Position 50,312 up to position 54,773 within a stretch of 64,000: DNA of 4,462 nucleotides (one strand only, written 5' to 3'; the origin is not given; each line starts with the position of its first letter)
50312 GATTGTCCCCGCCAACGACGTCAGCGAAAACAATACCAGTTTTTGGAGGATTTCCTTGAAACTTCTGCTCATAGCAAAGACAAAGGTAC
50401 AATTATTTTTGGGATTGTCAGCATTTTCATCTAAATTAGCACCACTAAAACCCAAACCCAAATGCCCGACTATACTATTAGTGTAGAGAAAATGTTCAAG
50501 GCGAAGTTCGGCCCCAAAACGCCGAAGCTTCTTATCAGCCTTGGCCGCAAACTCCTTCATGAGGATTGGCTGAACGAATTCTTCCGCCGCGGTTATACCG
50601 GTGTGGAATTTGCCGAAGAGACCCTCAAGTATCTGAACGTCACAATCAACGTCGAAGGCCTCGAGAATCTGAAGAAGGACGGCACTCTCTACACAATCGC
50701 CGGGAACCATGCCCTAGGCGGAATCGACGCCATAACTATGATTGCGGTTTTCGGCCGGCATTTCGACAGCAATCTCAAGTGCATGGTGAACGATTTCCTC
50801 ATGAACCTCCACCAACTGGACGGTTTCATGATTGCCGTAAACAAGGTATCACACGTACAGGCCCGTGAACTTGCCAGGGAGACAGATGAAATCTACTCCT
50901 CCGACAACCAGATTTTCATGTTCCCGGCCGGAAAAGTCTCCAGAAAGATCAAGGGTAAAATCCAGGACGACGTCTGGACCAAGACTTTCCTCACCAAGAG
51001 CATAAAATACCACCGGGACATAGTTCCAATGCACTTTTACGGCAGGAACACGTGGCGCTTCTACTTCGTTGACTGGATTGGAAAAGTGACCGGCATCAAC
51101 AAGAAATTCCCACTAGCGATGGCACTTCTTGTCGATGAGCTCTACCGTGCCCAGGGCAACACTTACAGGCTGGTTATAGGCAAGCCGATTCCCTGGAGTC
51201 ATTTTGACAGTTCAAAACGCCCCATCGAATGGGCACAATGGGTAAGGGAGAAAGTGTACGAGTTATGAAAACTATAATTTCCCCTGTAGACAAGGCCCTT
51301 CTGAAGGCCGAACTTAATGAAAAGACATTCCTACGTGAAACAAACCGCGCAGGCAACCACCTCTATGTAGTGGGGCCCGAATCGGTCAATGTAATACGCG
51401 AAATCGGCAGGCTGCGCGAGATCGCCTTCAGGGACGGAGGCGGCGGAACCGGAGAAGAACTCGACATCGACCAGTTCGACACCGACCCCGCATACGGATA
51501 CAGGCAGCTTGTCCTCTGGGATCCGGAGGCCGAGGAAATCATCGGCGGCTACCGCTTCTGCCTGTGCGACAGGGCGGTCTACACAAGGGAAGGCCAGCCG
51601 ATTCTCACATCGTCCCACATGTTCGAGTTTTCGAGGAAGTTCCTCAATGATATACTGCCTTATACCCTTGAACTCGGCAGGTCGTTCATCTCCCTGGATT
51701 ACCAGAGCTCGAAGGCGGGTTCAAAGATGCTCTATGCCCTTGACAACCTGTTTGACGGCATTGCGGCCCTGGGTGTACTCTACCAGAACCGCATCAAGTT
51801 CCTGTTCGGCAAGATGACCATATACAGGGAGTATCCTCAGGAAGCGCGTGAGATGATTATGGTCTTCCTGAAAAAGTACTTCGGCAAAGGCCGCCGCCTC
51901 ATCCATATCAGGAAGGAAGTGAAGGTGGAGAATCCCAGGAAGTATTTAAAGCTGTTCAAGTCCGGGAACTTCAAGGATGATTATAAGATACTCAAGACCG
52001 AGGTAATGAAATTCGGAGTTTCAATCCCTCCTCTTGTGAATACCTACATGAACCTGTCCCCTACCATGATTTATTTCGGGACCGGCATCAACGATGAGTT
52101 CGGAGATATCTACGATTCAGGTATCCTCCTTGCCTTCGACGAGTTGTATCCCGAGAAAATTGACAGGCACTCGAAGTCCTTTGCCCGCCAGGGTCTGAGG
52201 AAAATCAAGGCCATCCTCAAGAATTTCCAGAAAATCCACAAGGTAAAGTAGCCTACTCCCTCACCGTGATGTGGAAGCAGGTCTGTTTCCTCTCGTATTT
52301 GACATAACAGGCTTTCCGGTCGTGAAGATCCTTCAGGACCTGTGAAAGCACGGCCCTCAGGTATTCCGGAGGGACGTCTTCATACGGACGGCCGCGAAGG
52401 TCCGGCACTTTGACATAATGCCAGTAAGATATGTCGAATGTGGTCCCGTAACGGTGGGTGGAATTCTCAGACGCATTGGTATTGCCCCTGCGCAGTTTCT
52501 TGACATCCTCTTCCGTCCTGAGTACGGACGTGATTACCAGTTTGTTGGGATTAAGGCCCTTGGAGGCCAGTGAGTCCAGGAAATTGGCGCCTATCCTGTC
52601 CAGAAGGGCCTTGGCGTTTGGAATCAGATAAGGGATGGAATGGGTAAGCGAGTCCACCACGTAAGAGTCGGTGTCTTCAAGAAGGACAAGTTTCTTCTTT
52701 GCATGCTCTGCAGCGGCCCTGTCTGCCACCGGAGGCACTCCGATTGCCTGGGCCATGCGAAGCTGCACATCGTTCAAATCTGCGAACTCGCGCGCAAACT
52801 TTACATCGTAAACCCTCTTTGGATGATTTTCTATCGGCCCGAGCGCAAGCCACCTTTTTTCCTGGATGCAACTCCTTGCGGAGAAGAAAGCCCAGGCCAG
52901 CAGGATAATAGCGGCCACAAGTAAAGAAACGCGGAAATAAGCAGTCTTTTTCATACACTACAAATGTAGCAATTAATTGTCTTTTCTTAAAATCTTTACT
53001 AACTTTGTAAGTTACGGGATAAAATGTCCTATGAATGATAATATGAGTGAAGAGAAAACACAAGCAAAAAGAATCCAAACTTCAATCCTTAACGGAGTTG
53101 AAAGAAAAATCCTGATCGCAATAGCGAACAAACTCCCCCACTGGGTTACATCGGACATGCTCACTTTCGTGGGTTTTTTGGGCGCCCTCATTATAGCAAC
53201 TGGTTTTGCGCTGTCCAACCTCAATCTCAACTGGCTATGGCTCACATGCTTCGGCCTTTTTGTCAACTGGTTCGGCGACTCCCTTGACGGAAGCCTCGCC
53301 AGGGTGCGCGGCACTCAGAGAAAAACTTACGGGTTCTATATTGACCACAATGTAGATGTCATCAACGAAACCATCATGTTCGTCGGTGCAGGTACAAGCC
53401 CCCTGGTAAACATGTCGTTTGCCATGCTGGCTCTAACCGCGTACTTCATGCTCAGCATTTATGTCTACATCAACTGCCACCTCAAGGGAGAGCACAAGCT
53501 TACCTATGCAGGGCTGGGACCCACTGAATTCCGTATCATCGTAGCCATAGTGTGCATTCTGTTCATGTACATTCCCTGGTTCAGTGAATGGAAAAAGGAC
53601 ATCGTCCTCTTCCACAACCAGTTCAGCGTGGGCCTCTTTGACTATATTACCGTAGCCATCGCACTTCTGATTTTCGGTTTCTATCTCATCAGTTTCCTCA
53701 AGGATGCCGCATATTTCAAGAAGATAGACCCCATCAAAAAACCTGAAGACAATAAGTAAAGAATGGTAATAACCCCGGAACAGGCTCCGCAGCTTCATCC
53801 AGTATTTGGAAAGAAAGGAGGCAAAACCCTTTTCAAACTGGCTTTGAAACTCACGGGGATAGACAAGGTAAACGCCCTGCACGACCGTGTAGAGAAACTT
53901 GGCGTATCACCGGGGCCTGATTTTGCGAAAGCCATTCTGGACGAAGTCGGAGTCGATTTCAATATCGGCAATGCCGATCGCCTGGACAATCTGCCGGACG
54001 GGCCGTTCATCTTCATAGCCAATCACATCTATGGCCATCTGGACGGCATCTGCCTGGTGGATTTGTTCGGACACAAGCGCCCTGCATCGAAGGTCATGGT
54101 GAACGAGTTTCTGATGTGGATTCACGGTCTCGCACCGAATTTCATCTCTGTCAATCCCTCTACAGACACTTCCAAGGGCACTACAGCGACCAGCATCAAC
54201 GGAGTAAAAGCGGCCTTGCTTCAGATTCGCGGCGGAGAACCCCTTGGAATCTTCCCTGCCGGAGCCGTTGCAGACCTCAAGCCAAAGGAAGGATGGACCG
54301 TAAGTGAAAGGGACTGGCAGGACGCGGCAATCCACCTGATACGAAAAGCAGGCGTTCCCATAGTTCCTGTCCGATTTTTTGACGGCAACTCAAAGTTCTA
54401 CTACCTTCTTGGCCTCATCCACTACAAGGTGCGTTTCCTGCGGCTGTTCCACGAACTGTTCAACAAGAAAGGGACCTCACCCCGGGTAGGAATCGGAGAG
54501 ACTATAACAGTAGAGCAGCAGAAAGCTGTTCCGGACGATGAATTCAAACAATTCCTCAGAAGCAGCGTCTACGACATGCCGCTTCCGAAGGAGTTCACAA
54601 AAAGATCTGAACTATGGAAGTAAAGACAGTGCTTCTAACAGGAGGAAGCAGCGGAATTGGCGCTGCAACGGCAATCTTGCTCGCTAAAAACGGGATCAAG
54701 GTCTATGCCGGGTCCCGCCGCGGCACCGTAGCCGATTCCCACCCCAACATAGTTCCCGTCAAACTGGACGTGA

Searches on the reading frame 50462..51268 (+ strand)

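Call 23: search_protein_families(library=pfam, proteins=[window:50462-51268:+], max_evalue=0.00001)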
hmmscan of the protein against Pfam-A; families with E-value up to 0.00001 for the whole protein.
window:50462-51268:+ (268 aa): 1 family
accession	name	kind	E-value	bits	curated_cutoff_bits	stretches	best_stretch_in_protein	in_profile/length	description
PF19576.4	Acyltransf_2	-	6.6e-36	124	27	1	20-267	14-258/266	Acyltransferase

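Call 70: search_protein_families(library=ncbifam, proteins=[window:50462-51268:+], max_evalue=1e-10)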
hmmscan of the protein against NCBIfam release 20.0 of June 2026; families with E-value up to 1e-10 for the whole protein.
window:50462-51268:+ (268 aa): 2 families
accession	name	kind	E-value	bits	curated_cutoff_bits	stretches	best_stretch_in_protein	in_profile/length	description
NF053697.1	LyGlyAclTfGlsABct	equivalog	7.4e-80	268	260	1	6-268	2-267/267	lyso-glycine lipid O-acyltransferase GlsA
NF052615.1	orn_lipid_OlsF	equivalog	5.7e-38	130.8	620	1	18-268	20-265/570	bifunctional ornithine lipid synthase OlsF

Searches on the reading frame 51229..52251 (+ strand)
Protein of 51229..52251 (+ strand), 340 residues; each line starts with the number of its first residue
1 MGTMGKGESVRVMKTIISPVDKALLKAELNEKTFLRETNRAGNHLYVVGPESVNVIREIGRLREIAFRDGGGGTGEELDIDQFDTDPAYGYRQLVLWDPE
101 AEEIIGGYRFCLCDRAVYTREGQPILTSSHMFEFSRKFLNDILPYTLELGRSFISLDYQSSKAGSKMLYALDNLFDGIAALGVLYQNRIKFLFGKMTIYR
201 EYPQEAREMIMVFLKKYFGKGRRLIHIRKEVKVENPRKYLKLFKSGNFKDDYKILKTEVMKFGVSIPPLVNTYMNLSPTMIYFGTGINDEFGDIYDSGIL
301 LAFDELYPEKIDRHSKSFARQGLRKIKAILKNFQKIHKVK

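Call 23: search_protein_families(library=pfam, proteins=[window:51229-52251:+], max_evalue=0.00001)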
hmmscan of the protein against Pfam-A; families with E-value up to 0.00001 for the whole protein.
window:51229-52251:+ (340 aa): 1 family
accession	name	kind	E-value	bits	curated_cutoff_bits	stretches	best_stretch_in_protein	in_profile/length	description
PF13444.12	Acetyltransf_5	-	1e-11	45.9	22.4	1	62-163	1-96/102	Acetyltransferase (GNAT) domain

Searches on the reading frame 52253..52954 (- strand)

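Call 23: search_protein_families(library=pfam, proteins=[window:52253-52954:-], max_evalue=0.00001)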
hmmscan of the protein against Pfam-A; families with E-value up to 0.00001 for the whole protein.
window:52253-52954:- (233 aa): 1 family
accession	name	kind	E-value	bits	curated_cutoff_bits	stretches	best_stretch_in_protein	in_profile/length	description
PF18979.5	DUF5715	-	1e-68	230.8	26.8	1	59-232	1-171/171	Family of unknown function (DUF5715)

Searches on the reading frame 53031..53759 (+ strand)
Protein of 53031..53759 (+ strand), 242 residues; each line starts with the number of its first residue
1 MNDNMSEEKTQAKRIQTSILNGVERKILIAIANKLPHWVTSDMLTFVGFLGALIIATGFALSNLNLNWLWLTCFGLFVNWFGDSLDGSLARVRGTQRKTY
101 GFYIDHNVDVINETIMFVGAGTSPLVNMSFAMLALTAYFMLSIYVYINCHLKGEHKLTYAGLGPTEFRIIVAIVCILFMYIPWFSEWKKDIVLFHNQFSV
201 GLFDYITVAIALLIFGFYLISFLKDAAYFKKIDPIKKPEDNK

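Call 23: search_protein_families(library=pfam, proteins=[window:53031-53759:+], max_evalue=0.00001)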
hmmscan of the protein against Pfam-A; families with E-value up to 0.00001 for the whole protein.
window:53031-53759:+ (242 aa): 1 family
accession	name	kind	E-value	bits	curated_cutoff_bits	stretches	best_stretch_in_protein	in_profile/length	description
PF01066.26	CDP-OH_P_transf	-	2e-06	28.7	22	1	39-180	2-137/152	CDP-alcohol phosphatidyltransferase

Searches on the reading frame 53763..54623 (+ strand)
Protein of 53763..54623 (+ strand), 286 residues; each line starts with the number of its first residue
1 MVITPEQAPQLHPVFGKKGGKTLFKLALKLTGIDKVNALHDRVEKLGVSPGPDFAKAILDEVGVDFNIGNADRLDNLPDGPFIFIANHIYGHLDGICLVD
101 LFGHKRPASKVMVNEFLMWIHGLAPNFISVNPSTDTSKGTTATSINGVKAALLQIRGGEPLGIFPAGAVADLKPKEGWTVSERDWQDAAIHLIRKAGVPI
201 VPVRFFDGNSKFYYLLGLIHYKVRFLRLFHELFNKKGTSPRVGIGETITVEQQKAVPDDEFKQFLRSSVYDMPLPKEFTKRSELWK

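Call 23: search_protein_families(library=pfam, proteins=[window:53763-54623:+], max_evalue=0.00001)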
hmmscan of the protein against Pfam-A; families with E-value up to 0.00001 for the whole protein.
window:53763-54623:+ (286 aa): 2 families
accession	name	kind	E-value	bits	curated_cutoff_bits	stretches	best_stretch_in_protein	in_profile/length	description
PF19576.4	Acyltransf_2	-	3.7e-17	62.6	27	1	50-264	42-251/266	Acyltransferase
PF01553.26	Acyltransferase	-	2e-08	34.5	23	1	74-204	7-130/132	Acyltransferase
